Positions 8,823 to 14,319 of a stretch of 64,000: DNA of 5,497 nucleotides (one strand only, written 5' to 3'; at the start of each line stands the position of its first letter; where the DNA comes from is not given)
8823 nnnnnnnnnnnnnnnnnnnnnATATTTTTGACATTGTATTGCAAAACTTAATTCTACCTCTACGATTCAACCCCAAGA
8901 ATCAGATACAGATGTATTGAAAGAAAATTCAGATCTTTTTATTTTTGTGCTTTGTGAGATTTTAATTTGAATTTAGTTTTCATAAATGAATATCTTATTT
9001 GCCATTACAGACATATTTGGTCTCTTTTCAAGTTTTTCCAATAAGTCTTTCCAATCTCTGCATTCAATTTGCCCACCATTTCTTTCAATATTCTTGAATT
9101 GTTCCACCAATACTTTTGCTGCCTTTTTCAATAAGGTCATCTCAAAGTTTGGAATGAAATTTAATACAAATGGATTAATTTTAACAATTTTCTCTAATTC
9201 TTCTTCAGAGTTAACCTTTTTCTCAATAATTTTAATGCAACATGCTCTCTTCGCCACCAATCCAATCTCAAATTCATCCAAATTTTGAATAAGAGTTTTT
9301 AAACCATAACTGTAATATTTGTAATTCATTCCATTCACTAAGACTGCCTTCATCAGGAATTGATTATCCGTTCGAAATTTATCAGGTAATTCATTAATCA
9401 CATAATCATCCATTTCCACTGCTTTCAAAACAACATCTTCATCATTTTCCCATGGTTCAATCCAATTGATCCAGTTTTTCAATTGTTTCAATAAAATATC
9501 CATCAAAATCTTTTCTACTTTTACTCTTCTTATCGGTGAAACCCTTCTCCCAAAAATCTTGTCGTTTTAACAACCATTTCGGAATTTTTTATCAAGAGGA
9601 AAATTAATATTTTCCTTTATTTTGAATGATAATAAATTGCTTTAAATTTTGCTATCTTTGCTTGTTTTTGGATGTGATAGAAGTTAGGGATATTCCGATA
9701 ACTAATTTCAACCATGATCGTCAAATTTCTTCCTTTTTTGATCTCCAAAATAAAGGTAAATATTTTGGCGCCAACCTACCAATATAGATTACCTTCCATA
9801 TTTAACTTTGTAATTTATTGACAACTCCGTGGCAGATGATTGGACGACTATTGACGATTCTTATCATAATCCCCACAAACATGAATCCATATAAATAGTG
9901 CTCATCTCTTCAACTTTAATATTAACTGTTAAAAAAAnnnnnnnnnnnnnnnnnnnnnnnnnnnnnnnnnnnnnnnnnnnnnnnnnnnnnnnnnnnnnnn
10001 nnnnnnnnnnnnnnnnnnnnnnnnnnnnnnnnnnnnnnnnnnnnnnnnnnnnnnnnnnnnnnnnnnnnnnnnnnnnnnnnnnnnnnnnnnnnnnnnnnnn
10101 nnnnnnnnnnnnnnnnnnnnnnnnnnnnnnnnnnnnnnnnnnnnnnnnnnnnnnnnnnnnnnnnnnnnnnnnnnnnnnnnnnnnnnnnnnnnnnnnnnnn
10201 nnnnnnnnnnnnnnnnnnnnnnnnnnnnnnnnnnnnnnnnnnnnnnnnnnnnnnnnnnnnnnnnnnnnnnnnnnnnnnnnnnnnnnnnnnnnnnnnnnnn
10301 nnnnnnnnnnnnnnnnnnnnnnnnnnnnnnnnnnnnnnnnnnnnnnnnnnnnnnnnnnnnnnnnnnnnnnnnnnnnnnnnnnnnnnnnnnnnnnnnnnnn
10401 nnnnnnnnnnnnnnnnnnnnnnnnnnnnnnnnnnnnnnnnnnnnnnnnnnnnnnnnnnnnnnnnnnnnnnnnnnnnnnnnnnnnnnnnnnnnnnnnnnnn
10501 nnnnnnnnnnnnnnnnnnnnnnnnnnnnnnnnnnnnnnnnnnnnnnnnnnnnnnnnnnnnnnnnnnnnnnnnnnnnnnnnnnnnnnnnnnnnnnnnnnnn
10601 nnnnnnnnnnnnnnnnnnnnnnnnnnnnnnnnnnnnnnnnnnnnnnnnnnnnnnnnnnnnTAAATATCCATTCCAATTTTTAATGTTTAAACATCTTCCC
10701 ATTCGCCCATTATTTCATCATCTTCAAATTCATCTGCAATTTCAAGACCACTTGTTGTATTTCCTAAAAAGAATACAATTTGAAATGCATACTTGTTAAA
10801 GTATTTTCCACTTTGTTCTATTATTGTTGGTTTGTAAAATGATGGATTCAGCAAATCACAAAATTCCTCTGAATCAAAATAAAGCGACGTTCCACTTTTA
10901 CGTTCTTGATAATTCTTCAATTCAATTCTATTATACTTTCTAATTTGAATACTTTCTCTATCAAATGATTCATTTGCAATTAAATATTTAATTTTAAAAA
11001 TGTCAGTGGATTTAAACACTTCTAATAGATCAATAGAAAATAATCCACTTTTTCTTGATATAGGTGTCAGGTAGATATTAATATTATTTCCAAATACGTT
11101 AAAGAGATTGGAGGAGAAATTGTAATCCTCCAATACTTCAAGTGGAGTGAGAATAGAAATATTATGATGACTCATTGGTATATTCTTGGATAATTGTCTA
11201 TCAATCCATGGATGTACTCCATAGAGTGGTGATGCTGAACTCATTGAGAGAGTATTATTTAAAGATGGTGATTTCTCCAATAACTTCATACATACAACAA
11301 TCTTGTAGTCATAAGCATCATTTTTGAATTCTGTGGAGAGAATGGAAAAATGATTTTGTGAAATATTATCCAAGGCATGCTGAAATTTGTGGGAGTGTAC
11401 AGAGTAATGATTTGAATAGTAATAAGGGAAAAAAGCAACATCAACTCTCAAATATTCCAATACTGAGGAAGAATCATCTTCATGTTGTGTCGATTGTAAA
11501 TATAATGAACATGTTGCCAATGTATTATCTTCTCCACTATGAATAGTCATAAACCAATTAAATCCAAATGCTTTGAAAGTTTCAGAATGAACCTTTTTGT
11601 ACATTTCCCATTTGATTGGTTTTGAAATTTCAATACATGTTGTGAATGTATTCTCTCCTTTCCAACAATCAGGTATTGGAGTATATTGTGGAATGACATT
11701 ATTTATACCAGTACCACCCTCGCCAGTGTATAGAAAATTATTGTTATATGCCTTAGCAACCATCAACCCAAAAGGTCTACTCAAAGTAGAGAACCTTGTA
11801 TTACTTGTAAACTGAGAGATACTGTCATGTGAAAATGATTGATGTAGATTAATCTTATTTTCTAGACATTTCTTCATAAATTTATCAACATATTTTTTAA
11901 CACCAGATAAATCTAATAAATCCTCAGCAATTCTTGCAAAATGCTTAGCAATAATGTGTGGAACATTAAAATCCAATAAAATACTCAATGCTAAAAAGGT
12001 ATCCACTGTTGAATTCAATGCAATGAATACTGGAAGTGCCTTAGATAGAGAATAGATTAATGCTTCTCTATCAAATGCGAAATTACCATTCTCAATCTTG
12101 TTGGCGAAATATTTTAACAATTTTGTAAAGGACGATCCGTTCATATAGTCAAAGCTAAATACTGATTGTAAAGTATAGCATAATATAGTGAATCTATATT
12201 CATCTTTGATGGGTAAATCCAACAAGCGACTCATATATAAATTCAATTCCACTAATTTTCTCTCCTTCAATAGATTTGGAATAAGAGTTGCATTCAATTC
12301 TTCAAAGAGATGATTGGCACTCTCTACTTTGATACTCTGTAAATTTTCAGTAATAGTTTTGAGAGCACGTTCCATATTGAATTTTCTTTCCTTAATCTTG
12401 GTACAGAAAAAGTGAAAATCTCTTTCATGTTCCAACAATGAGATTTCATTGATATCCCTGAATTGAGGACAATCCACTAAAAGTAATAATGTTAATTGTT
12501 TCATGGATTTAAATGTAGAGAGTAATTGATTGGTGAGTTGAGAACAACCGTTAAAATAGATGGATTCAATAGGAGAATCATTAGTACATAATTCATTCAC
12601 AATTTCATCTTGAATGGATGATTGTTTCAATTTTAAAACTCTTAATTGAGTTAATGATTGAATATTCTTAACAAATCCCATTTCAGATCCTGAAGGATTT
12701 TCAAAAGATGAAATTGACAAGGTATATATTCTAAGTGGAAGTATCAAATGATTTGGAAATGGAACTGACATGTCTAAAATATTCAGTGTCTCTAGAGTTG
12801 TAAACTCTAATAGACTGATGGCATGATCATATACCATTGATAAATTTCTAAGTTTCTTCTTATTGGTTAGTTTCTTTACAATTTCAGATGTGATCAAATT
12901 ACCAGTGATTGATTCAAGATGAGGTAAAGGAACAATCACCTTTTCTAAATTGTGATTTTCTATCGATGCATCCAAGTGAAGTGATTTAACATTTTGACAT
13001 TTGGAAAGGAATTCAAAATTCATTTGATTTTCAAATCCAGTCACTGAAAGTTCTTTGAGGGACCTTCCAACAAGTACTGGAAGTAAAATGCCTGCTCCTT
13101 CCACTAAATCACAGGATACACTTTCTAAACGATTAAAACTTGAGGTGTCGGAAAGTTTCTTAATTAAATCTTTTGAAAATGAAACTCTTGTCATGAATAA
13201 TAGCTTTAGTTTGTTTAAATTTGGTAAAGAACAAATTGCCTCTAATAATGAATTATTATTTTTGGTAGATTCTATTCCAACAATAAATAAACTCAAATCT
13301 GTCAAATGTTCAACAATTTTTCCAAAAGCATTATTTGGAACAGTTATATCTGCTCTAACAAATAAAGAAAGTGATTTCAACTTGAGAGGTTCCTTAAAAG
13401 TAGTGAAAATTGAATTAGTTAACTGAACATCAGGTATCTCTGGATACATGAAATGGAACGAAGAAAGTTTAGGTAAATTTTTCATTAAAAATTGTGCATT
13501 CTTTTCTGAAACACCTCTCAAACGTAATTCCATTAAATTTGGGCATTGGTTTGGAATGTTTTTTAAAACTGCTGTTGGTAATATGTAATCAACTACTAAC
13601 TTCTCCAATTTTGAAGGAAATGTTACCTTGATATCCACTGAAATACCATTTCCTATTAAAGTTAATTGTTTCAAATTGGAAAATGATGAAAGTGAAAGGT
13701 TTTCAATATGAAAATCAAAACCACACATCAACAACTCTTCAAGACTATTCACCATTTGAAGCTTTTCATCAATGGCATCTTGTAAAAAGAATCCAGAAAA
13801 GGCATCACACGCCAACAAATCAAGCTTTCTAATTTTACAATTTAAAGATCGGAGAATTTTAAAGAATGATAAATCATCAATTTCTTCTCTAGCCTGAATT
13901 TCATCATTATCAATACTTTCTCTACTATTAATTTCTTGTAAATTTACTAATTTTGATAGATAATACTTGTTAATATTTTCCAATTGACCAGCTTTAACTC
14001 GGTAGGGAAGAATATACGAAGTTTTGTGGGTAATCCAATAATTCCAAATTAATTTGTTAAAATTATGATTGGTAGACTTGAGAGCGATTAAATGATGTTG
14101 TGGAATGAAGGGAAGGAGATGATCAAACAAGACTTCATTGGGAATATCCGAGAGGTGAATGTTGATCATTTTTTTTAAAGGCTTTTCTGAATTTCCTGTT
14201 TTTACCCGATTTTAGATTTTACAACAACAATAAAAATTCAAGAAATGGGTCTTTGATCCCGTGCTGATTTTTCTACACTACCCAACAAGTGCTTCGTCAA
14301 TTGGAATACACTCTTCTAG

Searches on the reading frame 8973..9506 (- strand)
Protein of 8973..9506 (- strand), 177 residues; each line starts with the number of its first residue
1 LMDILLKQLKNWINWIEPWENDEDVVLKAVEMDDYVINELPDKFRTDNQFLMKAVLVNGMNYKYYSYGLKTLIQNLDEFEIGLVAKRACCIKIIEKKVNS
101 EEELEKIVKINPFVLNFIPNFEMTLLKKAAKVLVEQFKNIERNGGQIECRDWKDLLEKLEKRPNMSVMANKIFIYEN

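Call 31: search_protein_families(library=pfam, proteins=[window:8973-9506:-], max_evalue=0.001)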
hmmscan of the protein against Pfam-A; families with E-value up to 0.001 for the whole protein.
window:8973-9506:- (177 aa): 1 family
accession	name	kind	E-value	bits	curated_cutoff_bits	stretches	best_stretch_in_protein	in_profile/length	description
PF13475.11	DUF4116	-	6.8e-14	51.6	24.9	1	22-70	1-49/49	Domain of unknown function (DUF4116)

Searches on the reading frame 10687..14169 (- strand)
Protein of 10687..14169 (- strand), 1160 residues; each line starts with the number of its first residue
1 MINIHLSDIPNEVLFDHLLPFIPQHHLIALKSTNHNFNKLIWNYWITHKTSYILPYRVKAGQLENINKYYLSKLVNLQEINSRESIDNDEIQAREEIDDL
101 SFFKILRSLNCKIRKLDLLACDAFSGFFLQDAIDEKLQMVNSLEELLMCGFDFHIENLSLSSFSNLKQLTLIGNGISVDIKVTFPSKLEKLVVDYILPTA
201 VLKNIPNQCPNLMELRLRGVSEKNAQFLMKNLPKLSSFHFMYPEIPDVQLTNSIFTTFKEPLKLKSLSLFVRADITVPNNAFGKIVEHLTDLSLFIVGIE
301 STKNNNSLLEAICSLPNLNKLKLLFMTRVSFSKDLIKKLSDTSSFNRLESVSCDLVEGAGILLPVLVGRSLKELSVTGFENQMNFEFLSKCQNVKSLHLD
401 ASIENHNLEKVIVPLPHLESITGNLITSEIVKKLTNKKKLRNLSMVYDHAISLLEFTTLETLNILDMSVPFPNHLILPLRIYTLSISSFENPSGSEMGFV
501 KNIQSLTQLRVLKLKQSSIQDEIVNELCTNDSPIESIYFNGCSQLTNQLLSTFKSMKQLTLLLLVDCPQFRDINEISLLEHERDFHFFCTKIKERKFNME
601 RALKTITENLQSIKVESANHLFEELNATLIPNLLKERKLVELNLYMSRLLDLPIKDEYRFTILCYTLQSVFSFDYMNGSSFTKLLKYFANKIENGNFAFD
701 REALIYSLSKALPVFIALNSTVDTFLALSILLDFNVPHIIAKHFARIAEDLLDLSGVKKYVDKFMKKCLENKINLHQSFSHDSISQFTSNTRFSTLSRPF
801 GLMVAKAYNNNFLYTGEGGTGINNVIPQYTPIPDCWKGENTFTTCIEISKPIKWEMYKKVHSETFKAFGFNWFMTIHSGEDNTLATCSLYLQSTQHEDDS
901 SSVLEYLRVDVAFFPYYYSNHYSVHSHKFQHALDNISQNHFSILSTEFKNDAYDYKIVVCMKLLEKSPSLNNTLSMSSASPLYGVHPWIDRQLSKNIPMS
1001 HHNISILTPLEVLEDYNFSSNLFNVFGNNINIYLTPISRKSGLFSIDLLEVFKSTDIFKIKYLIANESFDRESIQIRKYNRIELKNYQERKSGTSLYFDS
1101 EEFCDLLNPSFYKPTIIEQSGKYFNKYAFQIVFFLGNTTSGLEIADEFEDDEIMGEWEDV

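Call 7: search_protein_families(library=pfam, proteins=[window:10687-14169:-], max_evalue=0.01)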
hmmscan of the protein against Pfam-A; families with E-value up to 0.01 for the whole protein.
window:10687-14169:- (1160 aa): 0 families

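Call 37: search_protein_families(library=pfam, proteins=[P0035], max_evalue=0.001)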
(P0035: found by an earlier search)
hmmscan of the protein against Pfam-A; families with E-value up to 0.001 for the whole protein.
P0035 (461 aa): 2 families
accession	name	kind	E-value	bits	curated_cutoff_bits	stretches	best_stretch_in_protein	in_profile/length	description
PF23106.1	EGF_Teneurin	-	2.2e-05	24.8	24.3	1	308-332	5-28/30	Teneurin-like EGF domain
PF07974.19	EGF_2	-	0.00043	21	22.1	1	305-331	5-32/32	EGF-like domain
